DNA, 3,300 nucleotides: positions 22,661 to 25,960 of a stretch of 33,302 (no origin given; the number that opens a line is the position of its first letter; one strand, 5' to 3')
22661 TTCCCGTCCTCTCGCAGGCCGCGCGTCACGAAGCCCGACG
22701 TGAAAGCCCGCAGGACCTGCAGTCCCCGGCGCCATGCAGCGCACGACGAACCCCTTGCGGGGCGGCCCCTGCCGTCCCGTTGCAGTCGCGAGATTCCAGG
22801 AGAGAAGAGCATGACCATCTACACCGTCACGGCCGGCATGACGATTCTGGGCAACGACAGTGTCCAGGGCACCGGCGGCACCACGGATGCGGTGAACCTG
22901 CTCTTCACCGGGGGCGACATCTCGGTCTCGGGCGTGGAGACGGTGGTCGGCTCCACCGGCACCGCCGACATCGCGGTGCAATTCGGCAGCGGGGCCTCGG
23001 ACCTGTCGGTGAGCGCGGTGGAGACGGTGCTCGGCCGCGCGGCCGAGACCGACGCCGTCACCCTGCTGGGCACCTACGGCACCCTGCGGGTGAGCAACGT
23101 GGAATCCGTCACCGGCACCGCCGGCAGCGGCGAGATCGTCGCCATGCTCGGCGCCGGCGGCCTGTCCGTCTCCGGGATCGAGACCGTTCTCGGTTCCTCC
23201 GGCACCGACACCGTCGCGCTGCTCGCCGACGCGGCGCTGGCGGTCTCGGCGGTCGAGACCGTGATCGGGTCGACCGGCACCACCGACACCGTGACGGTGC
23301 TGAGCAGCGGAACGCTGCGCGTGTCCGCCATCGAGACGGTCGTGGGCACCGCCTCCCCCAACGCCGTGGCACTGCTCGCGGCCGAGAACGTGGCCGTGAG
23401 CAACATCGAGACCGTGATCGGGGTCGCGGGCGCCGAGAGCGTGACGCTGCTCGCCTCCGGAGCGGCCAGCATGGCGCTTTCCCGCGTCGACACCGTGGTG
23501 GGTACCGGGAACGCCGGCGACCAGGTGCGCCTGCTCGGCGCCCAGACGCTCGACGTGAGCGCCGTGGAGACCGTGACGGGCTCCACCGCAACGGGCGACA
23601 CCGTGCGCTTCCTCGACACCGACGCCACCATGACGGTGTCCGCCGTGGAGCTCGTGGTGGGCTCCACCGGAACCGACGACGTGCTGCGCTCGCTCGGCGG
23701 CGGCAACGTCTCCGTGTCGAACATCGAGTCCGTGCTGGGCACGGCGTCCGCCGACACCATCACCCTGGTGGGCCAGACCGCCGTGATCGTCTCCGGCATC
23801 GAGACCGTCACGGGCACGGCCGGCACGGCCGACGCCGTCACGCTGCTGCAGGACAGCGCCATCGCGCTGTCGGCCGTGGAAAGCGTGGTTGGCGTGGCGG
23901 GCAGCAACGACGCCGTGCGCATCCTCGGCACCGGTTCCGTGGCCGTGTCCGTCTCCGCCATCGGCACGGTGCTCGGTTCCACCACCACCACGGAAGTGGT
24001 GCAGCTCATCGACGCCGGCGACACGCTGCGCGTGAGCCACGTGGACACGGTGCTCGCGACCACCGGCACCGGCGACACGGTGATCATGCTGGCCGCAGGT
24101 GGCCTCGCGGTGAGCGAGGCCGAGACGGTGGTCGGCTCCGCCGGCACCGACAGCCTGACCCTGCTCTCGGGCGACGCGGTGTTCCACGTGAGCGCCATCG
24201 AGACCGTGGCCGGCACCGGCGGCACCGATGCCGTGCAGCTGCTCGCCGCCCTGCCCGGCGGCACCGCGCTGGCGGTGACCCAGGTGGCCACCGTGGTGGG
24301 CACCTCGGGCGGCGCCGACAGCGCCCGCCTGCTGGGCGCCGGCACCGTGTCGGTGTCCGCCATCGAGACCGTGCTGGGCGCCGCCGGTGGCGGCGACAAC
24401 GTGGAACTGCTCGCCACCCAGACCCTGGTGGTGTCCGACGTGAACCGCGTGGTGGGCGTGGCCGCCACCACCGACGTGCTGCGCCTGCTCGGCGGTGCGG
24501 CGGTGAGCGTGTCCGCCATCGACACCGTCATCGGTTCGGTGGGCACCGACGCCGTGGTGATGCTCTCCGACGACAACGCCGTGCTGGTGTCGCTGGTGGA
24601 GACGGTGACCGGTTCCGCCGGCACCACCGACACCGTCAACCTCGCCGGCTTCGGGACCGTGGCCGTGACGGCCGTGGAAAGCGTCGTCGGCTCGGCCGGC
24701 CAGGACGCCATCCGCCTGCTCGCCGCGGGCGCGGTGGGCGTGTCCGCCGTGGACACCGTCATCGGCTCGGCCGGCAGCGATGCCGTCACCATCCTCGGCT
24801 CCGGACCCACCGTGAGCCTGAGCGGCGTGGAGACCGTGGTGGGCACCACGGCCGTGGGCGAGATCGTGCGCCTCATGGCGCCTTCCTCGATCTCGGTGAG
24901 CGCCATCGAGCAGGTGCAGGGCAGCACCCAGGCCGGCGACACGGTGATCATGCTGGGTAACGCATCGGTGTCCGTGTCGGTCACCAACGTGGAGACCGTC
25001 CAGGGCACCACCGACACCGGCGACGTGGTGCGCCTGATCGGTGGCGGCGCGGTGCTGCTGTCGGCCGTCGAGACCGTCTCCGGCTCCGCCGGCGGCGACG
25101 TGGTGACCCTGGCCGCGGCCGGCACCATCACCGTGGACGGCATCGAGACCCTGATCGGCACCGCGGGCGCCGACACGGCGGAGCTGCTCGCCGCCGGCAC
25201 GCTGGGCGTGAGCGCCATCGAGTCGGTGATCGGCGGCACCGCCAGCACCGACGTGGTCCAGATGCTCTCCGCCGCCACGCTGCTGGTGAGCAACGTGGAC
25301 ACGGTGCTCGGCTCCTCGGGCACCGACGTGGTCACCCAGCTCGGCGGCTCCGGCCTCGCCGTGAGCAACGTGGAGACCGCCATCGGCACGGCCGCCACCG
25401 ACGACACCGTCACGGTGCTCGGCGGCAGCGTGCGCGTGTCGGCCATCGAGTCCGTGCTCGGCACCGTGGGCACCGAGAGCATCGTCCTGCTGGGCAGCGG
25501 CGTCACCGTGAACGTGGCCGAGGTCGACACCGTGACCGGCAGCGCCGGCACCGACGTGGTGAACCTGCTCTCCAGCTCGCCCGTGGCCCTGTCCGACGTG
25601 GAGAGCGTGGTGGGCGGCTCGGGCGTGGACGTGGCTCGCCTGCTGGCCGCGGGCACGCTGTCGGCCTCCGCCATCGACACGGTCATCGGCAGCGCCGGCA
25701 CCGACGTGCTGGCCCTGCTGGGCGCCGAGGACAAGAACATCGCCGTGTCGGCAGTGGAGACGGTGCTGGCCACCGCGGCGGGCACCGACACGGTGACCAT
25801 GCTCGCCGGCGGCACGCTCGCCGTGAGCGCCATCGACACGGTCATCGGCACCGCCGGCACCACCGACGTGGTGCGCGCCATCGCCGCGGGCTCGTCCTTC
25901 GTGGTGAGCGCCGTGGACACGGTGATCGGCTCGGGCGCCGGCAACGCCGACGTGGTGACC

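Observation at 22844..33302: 25-residue unit with a single RTX-like turn: possibly an undescribed beta-solenoid repeat class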

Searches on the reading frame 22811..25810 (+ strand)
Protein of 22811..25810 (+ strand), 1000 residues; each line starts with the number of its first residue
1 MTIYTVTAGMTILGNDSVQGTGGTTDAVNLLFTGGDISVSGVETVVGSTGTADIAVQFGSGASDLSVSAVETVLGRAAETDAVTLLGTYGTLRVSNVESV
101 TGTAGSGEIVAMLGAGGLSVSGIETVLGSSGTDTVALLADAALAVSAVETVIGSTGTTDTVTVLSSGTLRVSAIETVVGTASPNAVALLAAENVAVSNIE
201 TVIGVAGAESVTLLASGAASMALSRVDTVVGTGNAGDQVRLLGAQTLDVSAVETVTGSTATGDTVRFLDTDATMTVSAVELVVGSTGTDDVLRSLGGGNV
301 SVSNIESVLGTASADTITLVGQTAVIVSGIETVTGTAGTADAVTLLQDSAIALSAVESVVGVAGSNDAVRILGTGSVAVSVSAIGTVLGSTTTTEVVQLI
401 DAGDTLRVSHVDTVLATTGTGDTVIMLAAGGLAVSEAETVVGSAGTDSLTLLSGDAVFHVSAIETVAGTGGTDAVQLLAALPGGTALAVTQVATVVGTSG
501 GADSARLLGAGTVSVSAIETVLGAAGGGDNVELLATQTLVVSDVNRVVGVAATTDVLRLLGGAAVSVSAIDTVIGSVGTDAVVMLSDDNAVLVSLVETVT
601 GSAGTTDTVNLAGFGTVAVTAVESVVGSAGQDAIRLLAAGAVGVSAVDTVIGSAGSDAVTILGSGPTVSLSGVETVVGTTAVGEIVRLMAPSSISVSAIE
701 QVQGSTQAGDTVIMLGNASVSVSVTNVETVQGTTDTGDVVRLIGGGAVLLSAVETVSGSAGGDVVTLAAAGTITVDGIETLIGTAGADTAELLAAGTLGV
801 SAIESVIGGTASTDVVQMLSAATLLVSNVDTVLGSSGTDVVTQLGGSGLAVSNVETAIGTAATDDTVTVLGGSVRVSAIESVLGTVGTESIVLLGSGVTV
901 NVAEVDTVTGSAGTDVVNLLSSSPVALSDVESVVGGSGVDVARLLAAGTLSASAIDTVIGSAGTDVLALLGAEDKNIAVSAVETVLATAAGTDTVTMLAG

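Call 6: search_protein_families(library=pfam, proteins=[window:22811-25810:+], max_evalue=10)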
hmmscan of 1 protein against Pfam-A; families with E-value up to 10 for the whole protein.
window:22811-25810:+ (1000 aa): 2 families
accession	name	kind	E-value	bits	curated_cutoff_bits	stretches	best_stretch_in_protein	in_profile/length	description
PF20007.4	fvmRadSAM-pep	-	0.23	12.1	27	1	862-891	38-67/73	FtsH ternary system-associated peptide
PF00353.25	HemolysinCabind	-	0.52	10.8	23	1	776-789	4-17/36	RTX calcium-binding nonapeptide repeat (4 copies)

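Call 7: search_protein_families(library=ncbifam, proteins=[window:22811-25810:+], max_evalue=10)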
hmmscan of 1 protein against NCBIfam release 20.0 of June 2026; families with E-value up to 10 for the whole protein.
window:22811-25810:+ (1000 aa): 1 family
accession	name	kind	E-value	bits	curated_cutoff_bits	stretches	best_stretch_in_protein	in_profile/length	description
NF000846.0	PRK00071.2-5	equivalog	0.00034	20.1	329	1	136-166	79-109/210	nicotinate-nucleotide adenylyltransferase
